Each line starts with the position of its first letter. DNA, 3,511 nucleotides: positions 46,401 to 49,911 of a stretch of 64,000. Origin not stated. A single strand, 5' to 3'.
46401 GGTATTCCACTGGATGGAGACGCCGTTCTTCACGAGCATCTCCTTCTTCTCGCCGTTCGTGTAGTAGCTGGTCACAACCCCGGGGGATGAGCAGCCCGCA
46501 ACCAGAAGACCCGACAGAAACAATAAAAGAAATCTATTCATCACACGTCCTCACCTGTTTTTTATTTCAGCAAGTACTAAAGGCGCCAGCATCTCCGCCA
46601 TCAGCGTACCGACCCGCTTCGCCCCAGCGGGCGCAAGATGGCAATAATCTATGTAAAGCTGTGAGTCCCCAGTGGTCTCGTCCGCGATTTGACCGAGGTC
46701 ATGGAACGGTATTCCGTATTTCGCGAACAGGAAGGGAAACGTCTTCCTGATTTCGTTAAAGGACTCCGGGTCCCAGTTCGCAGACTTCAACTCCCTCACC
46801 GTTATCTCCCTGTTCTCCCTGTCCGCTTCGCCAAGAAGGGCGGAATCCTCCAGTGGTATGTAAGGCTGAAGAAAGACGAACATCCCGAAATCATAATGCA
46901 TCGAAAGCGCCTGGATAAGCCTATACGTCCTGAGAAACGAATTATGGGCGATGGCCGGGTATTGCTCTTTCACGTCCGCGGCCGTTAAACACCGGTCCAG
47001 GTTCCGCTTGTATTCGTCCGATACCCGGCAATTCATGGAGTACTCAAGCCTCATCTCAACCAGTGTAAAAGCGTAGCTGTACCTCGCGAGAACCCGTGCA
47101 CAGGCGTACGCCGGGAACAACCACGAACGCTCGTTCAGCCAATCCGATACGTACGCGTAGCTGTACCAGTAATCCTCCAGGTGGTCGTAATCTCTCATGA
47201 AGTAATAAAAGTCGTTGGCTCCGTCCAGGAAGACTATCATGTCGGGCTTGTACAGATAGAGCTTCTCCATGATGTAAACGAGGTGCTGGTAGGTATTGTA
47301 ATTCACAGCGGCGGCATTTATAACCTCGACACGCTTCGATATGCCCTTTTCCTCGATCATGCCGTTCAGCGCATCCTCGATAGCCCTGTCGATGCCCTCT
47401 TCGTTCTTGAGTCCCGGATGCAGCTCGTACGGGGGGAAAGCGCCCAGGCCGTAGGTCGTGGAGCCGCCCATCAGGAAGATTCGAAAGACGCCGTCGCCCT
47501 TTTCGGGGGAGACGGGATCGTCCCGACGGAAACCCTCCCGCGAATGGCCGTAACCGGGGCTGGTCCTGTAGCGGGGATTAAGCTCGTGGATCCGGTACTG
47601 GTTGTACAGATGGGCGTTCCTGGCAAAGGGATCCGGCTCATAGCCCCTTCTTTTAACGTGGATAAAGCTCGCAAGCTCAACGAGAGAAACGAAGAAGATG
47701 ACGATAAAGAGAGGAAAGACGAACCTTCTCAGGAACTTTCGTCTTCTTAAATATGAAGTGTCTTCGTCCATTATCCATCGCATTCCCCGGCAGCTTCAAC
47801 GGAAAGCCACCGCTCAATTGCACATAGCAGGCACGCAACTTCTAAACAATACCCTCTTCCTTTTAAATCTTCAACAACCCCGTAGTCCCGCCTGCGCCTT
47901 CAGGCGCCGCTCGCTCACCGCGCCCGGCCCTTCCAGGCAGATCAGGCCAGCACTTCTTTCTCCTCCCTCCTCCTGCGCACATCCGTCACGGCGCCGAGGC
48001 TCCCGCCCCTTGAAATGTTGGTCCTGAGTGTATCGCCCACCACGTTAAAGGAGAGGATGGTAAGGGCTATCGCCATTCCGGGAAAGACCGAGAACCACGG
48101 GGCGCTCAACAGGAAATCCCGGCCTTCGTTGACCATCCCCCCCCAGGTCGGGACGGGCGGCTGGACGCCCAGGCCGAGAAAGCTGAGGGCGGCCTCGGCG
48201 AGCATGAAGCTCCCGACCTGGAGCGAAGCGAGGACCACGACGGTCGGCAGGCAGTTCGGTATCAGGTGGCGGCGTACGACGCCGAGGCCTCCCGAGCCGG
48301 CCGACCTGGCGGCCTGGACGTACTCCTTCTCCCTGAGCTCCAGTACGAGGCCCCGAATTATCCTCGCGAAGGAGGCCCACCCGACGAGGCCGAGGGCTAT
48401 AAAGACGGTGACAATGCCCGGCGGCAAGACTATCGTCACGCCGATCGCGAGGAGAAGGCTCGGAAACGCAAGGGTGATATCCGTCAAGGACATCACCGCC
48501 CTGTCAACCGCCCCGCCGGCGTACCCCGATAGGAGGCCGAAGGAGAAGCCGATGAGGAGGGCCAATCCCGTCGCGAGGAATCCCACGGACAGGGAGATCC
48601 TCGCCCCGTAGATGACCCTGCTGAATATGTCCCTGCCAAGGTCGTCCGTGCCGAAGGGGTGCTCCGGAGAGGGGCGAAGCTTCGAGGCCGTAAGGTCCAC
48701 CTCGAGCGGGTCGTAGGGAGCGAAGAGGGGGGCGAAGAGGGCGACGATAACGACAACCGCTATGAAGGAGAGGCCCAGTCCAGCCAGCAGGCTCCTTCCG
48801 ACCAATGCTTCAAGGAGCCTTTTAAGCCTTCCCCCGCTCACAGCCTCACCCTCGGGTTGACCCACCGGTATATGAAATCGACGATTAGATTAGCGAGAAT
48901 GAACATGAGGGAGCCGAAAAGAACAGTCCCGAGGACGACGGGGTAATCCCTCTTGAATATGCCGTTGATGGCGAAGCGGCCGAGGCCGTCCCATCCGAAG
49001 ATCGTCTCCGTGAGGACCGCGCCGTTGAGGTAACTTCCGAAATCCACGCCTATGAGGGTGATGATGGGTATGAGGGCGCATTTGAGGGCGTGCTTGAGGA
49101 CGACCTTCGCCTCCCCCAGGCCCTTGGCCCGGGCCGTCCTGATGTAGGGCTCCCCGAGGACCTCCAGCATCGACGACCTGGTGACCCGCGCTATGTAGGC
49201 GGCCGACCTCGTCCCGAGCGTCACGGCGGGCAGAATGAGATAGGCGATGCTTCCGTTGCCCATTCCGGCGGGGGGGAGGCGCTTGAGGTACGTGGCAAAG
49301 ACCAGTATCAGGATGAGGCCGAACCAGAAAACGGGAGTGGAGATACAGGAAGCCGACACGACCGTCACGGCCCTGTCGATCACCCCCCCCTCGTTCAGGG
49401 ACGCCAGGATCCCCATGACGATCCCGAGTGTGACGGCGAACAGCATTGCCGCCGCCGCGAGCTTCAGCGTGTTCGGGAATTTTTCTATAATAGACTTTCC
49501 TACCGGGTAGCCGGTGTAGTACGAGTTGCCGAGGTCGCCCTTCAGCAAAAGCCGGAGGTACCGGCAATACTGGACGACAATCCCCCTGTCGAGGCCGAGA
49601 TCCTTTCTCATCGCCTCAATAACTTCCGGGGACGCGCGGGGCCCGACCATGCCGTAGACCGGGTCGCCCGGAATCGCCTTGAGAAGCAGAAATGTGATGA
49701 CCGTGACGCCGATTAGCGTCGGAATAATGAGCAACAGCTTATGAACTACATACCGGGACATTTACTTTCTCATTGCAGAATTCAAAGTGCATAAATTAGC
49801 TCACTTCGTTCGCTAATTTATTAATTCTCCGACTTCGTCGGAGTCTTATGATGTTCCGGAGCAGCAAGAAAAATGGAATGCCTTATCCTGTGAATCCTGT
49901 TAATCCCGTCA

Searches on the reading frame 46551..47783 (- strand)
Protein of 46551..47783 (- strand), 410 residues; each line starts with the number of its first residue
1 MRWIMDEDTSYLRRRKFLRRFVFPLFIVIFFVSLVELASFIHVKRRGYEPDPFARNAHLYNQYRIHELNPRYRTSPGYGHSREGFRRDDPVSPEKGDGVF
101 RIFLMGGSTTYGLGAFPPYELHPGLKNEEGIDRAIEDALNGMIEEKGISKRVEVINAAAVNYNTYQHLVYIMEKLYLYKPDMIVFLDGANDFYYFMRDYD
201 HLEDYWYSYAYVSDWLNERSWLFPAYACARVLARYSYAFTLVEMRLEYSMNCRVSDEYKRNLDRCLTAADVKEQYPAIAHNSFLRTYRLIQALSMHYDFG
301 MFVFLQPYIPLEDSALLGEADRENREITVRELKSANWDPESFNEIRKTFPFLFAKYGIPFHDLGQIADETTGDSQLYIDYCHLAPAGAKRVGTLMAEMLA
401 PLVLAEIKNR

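Call 50: search_protein_families(library=pfam, proteins=[window:46551-47783:-], max_evalue=0.001)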
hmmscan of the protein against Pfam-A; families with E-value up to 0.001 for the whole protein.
window:46551-47783:- (410 aa): 1 family
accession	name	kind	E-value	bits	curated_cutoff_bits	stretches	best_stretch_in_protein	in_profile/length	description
PF13472.12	Lipase_GDSL_2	-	0.00076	20.5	32.9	0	105-197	2-80/178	GDSL-like Lipase/Acylhydrolase family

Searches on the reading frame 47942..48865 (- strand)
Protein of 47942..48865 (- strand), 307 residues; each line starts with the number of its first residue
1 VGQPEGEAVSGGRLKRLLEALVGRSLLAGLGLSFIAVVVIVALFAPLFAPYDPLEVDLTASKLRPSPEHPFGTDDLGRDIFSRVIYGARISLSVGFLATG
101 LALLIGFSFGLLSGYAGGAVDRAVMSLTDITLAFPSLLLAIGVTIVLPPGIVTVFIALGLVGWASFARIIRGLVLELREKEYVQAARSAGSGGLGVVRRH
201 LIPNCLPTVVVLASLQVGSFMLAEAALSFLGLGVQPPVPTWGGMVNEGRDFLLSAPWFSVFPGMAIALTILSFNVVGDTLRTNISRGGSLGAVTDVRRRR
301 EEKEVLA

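Call 50: search_protein_families(library=pfam, proteins=[window:47942-48865:-], max_evalue=0.001)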
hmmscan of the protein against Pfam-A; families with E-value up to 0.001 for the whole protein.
window:47942-48865:- (307 aa): 2 families
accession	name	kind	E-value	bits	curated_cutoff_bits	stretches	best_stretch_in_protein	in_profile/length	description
PF00528.27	BPD_transp_1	-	2e-27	96.6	26.4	1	106-286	1-180/184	Binding-protein-dependent transport system inner membrane component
PF12911.12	OppC_N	-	1.3e-07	31.8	23.9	1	27-64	15-52/53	N-terminal TM domain of oligopeptide transport permease C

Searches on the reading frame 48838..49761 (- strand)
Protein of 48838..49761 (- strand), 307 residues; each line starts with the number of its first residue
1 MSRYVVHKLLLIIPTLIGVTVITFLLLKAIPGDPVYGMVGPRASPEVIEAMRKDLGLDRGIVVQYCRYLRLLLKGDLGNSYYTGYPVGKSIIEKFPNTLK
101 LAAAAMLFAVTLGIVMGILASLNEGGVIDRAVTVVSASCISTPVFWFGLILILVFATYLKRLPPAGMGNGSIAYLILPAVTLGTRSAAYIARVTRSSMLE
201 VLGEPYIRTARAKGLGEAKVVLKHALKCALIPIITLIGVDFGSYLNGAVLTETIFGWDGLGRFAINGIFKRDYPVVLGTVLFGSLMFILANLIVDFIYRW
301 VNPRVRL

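Call 50: search_protein_families(library=pfam, proteins=[window:48838-49761:-], max_evalue=0.001)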
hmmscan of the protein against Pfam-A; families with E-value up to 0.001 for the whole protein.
window:48838-49761:- (307 aa): 2 families
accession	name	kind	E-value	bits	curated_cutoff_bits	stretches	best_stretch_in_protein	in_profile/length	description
PF00528.27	BPD_transp_1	-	7.3e-40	137.1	26.4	1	113-306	1-183/184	Binding-protein-dependent transport system inner membrane component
PF19300.4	BPD_transp_1_N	-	1.2e-14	54.9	23.8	1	1-102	1-114/114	Binding-prot-dependent transport system membrane comp, N-term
